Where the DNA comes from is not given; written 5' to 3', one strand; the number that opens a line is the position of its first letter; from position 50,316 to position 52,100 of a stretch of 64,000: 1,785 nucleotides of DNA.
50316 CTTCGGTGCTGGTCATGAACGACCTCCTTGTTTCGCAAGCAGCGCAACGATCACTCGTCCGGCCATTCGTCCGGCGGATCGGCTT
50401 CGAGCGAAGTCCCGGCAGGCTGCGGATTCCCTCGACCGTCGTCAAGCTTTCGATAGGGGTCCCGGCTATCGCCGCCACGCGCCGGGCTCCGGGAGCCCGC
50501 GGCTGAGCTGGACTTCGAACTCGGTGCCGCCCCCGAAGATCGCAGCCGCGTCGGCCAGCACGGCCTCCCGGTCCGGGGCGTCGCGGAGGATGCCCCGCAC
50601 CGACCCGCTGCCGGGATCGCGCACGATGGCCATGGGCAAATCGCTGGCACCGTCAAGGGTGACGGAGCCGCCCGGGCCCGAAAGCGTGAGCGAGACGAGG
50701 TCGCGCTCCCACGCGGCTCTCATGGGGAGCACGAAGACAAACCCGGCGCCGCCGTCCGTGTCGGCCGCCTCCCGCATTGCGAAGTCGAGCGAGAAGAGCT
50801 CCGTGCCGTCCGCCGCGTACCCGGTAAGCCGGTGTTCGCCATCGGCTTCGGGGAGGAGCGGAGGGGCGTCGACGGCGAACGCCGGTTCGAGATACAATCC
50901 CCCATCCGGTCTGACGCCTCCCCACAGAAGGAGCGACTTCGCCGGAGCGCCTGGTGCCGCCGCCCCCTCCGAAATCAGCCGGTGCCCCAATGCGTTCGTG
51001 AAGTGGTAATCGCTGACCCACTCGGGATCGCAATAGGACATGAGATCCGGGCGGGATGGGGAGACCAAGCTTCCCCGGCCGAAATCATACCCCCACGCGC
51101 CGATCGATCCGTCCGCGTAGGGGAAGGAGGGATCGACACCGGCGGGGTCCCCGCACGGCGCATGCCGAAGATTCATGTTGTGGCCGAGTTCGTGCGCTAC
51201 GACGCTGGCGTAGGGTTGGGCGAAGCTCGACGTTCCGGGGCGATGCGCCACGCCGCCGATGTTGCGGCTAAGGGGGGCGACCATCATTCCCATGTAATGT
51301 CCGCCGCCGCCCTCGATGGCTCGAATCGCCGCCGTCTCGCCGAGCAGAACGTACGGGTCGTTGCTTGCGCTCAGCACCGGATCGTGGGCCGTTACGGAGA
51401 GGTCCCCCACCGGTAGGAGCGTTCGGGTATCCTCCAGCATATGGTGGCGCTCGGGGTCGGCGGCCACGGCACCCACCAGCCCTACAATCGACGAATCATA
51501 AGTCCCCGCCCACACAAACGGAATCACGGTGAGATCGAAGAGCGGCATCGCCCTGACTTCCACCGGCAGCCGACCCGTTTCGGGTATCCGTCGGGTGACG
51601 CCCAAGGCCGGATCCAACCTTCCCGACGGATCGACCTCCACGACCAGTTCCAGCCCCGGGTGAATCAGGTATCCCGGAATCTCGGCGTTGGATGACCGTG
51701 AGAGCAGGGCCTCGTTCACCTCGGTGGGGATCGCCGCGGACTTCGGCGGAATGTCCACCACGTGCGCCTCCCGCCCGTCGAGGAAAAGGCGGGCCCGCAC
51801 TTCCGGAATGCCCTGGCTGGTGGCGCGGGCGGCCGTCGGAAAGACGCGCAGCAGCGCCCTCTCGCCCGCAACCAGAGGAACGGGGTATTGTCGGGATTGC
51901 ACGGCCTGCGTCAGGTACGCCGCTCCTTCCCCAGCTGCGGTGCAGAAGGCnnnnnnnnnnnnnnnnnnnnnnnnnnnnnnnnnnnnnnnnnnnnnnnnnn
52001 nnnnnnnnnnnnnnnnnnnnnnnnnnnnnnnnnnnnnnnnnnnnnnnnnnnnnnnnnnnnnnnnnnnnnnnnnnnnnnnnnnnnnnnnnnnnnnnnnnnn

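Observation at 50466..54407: LRR-metzincin fusion lipoprotein with a plant-like LRR prefix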

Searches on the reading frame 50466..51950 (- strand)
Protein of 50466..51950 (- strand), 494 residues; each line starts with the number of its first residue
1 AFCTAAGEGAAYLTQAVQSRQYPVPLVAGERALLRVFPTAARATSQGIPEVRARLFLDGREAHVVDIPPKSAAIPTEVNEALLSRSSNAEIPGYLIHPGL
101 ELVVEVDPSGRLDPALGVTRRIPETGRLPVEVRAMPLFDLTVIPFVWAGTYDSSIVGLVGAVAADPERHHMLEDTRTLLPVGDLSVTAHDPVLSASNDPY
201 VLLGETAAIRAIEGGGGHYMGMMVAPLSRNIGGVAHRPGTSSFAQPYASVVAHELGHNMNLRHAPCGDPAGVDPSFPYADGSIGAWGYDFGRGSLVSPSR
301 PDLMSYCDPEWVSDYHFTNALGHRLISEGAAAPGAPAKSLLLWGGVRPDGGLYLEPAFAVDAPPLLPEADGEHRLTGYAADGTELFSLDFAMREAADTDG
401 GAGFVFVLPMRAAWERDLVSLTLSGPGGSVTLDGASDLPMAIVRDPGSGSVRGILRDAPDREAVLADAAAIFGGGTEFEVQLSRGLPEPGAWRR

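Call 8: search_solved_structures(query=window:50466-51950:-, max_evalue=1, show_alignments=2)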
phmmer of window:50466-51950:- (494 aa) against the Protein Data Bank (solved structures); distinct sequences matched with E-value up to 1: 0.

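Call 9: find_homologous_proteins(query=window:50466-51950:-, max_evalue=0.001)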
Query window:50466-51950:- (494 aa): 1028 proteins with E <= 0.001 among 8000 candidates; the best 120 are listed.
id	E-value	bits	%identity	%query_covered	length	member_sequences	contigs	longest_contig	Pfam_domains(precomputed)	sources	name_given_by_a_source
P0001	3.9e-194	665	64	100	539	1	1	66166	PF10462.16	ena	-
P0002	7.5e-194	664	63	100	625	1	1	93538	PF23598.2,PF10462.16,PF00560.40,PF12799.14,PF13855.13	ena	-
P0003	1.5e-190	653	63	100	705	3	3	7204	PF23598.2,PF00560.40,PF12799.14,PF13855.13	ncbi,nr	ncbi:MAG: hypothetical protein F4106_09085 [Gemmatimonadetes bacterium]|nr:hypothetical protein [Gem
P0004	2.0e-190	652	62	100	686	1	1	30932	PF00560.40,PF13855.13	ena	-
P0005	5.0e-190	651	63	98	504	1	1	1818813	-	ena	-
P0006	5.8e-190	651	62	100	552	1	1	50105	PF10462.16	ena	-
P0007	7.5e-190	651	62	100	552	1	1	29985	PF10462.16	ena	-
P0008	1.5e-189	650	62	100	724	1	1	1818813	PF23598.2,PF10462.16,PF00560.40,PF12799.14,PF13855.13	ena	-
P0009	1.6e-189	649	63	100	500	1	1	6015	-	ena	-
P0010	3.2e-189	648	62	100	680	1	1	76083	PF23598.2,PF10462.16,PF00560.40,PF12799.14,PF13855.13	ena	-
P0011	4.1e-189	648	62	100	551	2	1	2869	PF10462.16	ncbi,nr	ncbi:MAG: hypothetical protein F4Z60_02945 [Chloroflexi bacterium]|nr:hypothetical protein [Chlorofl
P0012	5.9e-189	648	63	100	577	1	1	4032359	PF10462.16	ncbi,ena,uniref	ncbi:M66 family metalloprotease [Candidatus Palauibacter sp.]|uniref:M66 family metalloprotease n=1 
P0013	8.1e-189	647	63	100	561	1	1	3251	PF10462.16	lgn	-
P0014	1.1e-188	647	61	100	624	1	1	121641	PF10462.16,PF13855.13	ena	-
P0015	1.1e-188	647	61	100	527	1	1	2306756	-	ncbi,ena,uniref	ncbi:M66 family metalloprotease [Candidatus Palauibacter sp.]|uniref:M66 family metalloprotease n=1 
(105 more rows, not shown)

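Call 17: find_encoding_contigs(protein=P0012, flank=8000, max_places=2)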
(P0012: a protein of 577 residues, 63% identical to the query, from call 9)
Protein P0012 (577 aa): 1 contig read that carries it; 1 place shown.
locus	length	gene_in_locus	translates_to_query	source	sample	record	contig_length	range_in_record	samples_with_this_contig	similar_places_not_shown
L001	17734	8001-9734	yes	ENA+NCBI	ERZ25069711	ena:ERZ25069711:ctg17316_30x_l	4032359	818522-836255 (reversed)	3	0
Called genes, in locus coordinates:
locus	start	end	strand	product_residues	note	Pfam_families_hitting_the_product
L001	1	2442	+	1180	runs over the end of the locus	PF02368:Big_2, PF02369:Big_1 (faint), PF26918:Ig_Eae, PF02368:Big_2, PF26918:Ig_Eae (weak), PF02368:Big_2, PF23598:LRR_14, PF23598:LRR_14 (weak), +6 more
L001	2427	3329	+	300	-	-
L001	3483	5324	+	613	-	PF02368:Big_2, PF26918:Ig_Eae, PF02368:Big_2, PF26918:Ig_Eae (weak), PF02368:Big_2, PF26918:Ig_Eae (weak), PF23598:LRR_14 (weak), PF13855:LRR_8 (weak), +8 more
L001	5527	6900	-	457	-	PF13701:DDE_Tnp_1_4, PF01609:DDE_Tnp_1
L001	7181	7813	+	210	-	PF00560:LRR_1 (faint), PF12799:LRR_4 (faint)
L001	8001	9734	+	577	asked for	PF10462:Peptidase_M66 (faint)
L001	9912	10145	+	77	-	-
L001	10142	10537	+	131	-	PF01850:PIN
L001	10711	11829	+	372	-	PF21088:MS_channel_1st (weak), PF00924:MS_channel_2nd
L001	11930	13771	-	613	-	PF12796:Ank_2 (faint)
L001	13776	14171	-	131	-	-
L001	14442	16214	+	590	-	PF09423:PhoD, PF19050:PhoD_2 (faint)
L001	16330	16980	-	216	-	PF14064:HmuY (weak)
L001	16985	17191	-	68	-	-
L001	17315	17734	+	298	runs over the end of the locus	PF09140:MipZ (weak), PF10609:ParA, PF13614:AAA_31 (faint), PF01656:CbiA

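Call 18: find_encoding_contigs(protein=P0008, flank=8000, max_places=2)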
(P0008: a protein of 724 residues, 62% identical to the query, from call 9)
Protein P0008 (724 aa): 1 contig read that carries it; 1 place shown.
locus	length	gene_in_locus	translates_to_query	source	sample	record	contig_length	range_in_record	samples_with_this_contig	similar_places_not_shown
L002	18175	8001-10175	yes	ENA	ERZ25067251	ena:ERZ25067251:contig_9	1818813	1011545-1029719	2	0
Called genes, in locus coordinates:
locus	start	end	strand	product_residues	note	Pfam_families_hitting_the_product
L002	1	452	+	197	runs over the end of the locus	PF03050:DDE_Tnp_IS66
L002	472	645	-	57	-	-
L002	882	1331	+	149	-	PF14236:DruA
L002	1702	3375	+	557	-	PF02368:Big_2, PF02369:Big_1 (faint), PF21764:Invasin_D4 (faint), PF26918:Ig_Eae (weak), PF02368:Big_2, PF26918:Ig_Eae, PF23598:LRR_14, PF13855:LRR_8 (weak), +3 more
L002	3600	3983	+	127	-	-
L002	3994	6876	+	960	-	PF02368:Big_2, PF02369:Big_1 (faint), PF26918:Ig_Eae (weak), PF02368:Big_2, PF26918:Ig_Eae, PF23598:LRR_14 (weak), PF13855:LRR_8 (weak), PF10462:Peptidase_M66 (weak), +5 more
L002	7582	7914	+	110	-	PF02368:Big_2, PF26918:Ig_Eae (weak)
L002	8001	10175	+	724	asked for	PF00560:LRR_1 (faint), PF12799:LRR_4 (faint), PF13855:LRR_8 (faint), PF23598:LRR_14, PF10462:Peptidase_M66 (faint)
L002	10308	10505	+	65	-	-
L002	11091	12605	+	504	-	-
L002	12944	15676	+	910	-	PF02369:Big_1 (faint), PF02368:Big_2, PF26918:Ig_Eae (weak), PF00560:LRR_1 (faint), PF12799:LRR_4 (faint), PF23598:LRR_14, PF13855:LRR_8 (weak), PF10462:Peptidase_M66 (weak)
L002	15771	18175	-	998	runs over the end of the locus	PF13620:CarboxypepD_reg, PF25183:OMP_b-brl_4, PF00593:TonB_dep_Rec_b-barrel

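Call 19: search_protein_representatives(protein=window:50466-51950:-)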
Query: 494 residues. Proteins with E-value up to 0.001 (for the whole library): 4856; up to 1e-10: 3316; up to 1e-30: 1284. The best 150 are listed.
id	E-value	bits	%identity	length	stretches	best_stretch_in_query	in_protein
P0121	0.0e+00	1085.0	56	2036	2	2-492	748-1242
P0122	6.1e-228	774.5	47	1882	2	2-462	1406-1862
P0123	1.2e-193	661.4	64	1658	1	1-494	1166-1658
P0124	3.9e-183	626.7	62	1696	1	3-494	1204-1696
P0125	3.2e-180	617.1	56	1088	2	3-494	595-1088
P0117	3.3e-170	584.1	59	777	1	11-494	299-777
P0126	7.1e-170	583.0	57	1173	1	3-494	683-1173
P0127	2.5e-169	581.2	58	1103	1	6-494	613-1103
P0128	3.8e-169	580.6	58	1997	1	9-494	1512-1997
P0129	5.9e-167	573.3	59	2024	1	10-487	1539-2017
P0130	1.9e-166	571.6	58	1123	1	5-494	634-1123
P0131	4.8e-165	567.0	59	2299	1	4-494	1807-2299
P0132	2.0e-163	561.7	59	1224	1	9-489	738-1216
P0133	7.7e-163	559.8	57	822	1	9-494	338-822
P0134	1.6e-161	555.4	55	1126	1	8-494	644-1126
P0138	5.0e-160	550.5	58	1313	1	6-494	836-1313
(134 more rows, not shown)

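Call 25: find_related_loci(query=A1, collection=genome_contigs, flank=6000)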
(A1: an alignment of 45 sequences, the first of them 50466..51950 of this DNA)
Query A1 (494 aa) in genome_contigs; peptide patterns used: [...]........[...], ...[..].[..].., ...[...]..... (x = any residue, [..] = any of these).
600 stretches matched a pattern (row limit reached: there are more); 187 encode a relative of the query (tblastn E <= 1e-3); the best 80 are kept; 79 distinct loci.
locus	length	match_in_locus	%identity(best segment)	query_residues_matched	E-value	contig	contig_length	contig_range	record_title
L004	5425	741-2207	63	3-494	0e+0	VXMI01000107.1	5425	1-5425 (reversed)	MAG: Gemmatimonadetes bacterium isolate SB0661_bin_33 NODE_7706_length_5425_cov_62.548603, whole genome shotgun sequence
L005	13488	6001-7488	61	1-492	0e+0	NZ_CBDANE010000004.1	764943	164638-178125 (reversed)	MAG: Candidatus Palauibacter sp. isolate 86f7a3db-c590-4dc5-8cab-a69d54639cc7 contig_4, whole genome shotgun sequence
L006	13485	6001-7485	60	3-494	0e+0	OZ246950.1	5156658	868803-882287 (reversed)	MAG: Longimicrobiales bacterium isolate 3aa531a3-4ffc-4887-82fc-46ee838b716f genome assembly, chromosome: 1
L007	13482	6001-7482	60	3-492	0e+0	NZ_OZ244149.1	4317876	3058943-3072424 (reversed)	MAG: Candidatus Palauibacter sp. isolate 0d4ab03e-7888-48a4-aad6-e62ffb5e22cc chromosome 1, complete sequence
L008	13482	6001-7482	60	3-494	0e+0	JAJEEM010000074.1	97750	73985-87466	MAG: Gemmatimonadetes bacterium isolate p16x34bins.34 k141_825799, whole genome shotgun sequence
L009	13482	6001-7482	60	1-494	1e-178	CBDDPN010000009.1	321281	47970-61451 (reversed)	MAG: Longimicrobiales bacterium isolate f25bf1df-74c8-4449-8020-a8c54282f109 genome assembly, contig: contig_9, whole ge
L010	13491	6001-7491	58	1-494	3e-177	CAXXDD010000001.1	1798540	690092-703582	MAG: Longimicrobiales bacterium isolate b3959559-3b23-4102-94a7-0dacaa5f4209 genome assembly, contig: contig_1, whole ge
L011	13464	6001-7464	56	3-492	4e-173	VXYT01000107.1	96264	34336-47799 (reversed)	MAG: Candidatus Palauibacter ramosifaciens isolate SB0670_bin_18 NODE_145_length_96264_cov_24.578511, whole genome shotg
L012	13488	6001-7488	56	3-494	2e-172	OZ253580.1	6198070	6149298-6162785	MAG: Acidobacteriota bacterium isolate 47452053-f15d-47d9-810f-b45a5afbde1b genome assembly, chromosome: 1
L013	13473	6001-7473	57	3-492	1e-169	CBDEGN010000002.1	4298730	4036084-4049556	MAG: Longimicrobiales bacterium isolate 80fc88f1-1ec1-4d60-8a5e-1a92744ba94c genome assembly, contig: contig_2, whole ge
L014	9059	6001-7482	57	3-492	2e-168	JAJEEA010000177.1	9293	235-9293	MAG: Vicinamibacteria bacterium isolate p16x33bins.71 k141_256970, whole genome shotgun sequence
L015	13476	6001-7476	57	3-493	9e-168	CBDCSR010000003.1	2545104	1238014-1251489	MAG: Longimicrobiales bacterium isolate 7d664cbc-a82a-4503-a9d2-132ed5e4fc56 genome assembly, contig: contig_3, whole ge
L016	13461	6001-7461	57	2-488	1e-166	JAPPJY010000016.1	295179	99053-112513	MAG: Gemmatimonadota bacterium isolate RHO2_bin_5 NODE_33_length_295179_cov_33.087939, whole genome shotgun sequence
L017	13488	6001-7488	57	1-494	2e-166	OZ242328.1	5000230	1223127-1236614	MAG: Longimicrobiales bacterium isolate 0ef71ae0-4384-4122-aa05-a38a78c2d7b0 genome assembly, chromosome: 1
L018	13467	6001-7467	55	9-494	5e-165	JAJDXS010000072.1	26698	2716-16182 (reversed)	MAG: Gemmatimonadetes bacterium isolate jk18x27bins.47 k141_555197, whole genome shotgun sequence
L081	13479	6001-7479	46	3-492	7e-126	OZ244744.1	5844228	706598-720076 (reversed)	MAG: Candidatus Latescibacterota bacterium isolate aa5cf8e5-2ee9-4ccc-9d1f-80a1aaad70af genome assembly, chromosome: 1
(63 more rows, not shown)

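Call 33: predict_structure(alignment_id=A1)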
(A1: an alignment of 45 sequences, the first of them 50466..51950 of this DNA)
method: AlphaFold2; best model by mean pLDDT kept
length: 494 residues; sequences in the alignment: 45
mean_pLDDT: 60.7   pTM: 0.57
mean pLDDT of the five models: 60.7, 59.4, 54.7, 44.0, 40.4
residues with pLDDT >= 90: 54; 70-90: 148; 50-70: 98; < 50: 194
segments of 3 or more residues with pLDDT < 50: 1-33, 38-43, 72-86, 92-100, 116-137, 150-183, 262-333, 396-398
pLDDT, mean of each block of 10 residues (from residue 1): 29 34 32 48 54 64 68 40 47 48 60 48 30 41 68 40 37 30 59 83 90 81 81 69 73 62 40 43 34 32 36 32 32 64 87 92 80 93 93 61 85 87 94 88 83 81 71 69 83 65
secondary structure, 60 per line:
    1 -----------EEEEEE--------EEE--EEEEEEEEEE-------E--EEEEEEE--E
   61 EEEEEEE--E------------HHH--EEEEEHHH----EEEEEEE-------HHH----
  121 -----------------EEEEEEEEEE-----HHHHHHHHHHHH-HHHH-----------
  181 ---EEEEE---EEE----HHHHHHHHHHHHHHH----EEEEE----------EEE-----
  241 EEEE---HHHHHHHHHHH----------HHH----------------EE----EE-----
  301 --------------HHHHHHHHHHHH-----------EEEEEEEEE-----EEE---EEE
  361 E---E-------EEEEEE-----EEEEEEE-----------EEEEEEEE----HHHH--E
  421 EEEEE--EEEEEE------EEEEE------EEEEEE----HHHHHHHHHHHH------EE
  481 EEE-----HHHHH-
elements in order: E12-17 E26-28 E31-40 E51-57 E60-67 E88-92 E100-106 E138-147 H153-164 H166-169 E184-188 E192-194 H199-213 E218-222 E233-235 E241-244 H248-258 H315-326 E338-346 E352-354 E358-361 E373-378 E384-390 E402-409 H414-417 E420-425 E428-433 E440-444 E451-456 H461-472 E479-483 H489-493

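Call 34: search_solved_structures(query=A1, max_evalue=10, show_alignments=3)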
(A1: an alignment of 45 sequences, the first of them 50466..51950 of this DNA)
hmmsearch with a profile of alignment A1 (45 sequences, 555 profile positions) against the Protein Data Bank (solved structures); distinct sequences matched with E-value up to 10: 58.
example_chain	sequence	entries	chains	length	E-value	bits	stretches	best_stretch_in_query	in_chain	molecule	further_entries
8wef_A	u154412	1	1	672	0.0039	18.9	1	2-51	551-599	MALE DISCOVERER 1-INTERACTING RECEPTOR-LIKE KINASE 2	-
8weh_A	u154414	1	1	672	0.0039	18.8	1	2-51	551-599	MALE DISCOVERER 1-INTERACTING RECEPTOR-LIKE KINASE 2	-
8weg_A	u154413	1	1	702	0.0061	18.2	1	2-51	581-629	MALE DISCOVERER 1-INTERACTING RECEPTOR-LIKE KINASE 2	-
8wei_A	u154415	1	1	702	0.0062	18.2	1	2-51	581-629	MALE DISCOVERER 1-INTERACTING RECEPTOR-LIKE KINASE 2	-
1kuf_A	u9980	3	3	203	0.017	16.8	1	258-323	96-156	metalloproteinase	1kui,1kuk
1kug_A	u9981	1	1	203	0.017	16.7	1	258-323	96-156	metalloproteinase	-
1qua_A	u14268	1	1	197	0.018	16.7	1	284-324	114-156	ACUTOLYSIN-C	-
2w12_A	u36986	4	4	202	0.024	16.2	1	278-323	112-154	ZINC METALLOPROTEINASE BAP1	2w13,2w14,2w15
6x5x_A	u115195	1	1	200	0.024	16.2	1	301-323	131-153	Snake venom metalloproteinase BmooMP-I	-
4q1l_A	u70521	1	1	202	0.032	15.8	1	290-322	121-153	Snake venom metalloproteinase leucurolysin-A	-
1nd1_A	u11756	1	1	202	0.037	15.6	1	278-323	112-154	BaP1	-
9zbi_G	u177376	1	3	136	0.059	15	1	221-299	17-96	Decorating protein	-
3gbo_A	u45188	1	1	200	0.074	14.6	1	301-323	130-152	Zinc metalloproteinase BmooMPalfa-I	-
4dd8_A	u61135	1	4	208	0.077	14.6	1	291-342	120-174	Disintegrin and metalloproteinase domain-containing protein 8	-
4j4m_A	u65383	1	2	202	0.086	14.4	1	280-327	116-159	zinc-dependent metalloproteinase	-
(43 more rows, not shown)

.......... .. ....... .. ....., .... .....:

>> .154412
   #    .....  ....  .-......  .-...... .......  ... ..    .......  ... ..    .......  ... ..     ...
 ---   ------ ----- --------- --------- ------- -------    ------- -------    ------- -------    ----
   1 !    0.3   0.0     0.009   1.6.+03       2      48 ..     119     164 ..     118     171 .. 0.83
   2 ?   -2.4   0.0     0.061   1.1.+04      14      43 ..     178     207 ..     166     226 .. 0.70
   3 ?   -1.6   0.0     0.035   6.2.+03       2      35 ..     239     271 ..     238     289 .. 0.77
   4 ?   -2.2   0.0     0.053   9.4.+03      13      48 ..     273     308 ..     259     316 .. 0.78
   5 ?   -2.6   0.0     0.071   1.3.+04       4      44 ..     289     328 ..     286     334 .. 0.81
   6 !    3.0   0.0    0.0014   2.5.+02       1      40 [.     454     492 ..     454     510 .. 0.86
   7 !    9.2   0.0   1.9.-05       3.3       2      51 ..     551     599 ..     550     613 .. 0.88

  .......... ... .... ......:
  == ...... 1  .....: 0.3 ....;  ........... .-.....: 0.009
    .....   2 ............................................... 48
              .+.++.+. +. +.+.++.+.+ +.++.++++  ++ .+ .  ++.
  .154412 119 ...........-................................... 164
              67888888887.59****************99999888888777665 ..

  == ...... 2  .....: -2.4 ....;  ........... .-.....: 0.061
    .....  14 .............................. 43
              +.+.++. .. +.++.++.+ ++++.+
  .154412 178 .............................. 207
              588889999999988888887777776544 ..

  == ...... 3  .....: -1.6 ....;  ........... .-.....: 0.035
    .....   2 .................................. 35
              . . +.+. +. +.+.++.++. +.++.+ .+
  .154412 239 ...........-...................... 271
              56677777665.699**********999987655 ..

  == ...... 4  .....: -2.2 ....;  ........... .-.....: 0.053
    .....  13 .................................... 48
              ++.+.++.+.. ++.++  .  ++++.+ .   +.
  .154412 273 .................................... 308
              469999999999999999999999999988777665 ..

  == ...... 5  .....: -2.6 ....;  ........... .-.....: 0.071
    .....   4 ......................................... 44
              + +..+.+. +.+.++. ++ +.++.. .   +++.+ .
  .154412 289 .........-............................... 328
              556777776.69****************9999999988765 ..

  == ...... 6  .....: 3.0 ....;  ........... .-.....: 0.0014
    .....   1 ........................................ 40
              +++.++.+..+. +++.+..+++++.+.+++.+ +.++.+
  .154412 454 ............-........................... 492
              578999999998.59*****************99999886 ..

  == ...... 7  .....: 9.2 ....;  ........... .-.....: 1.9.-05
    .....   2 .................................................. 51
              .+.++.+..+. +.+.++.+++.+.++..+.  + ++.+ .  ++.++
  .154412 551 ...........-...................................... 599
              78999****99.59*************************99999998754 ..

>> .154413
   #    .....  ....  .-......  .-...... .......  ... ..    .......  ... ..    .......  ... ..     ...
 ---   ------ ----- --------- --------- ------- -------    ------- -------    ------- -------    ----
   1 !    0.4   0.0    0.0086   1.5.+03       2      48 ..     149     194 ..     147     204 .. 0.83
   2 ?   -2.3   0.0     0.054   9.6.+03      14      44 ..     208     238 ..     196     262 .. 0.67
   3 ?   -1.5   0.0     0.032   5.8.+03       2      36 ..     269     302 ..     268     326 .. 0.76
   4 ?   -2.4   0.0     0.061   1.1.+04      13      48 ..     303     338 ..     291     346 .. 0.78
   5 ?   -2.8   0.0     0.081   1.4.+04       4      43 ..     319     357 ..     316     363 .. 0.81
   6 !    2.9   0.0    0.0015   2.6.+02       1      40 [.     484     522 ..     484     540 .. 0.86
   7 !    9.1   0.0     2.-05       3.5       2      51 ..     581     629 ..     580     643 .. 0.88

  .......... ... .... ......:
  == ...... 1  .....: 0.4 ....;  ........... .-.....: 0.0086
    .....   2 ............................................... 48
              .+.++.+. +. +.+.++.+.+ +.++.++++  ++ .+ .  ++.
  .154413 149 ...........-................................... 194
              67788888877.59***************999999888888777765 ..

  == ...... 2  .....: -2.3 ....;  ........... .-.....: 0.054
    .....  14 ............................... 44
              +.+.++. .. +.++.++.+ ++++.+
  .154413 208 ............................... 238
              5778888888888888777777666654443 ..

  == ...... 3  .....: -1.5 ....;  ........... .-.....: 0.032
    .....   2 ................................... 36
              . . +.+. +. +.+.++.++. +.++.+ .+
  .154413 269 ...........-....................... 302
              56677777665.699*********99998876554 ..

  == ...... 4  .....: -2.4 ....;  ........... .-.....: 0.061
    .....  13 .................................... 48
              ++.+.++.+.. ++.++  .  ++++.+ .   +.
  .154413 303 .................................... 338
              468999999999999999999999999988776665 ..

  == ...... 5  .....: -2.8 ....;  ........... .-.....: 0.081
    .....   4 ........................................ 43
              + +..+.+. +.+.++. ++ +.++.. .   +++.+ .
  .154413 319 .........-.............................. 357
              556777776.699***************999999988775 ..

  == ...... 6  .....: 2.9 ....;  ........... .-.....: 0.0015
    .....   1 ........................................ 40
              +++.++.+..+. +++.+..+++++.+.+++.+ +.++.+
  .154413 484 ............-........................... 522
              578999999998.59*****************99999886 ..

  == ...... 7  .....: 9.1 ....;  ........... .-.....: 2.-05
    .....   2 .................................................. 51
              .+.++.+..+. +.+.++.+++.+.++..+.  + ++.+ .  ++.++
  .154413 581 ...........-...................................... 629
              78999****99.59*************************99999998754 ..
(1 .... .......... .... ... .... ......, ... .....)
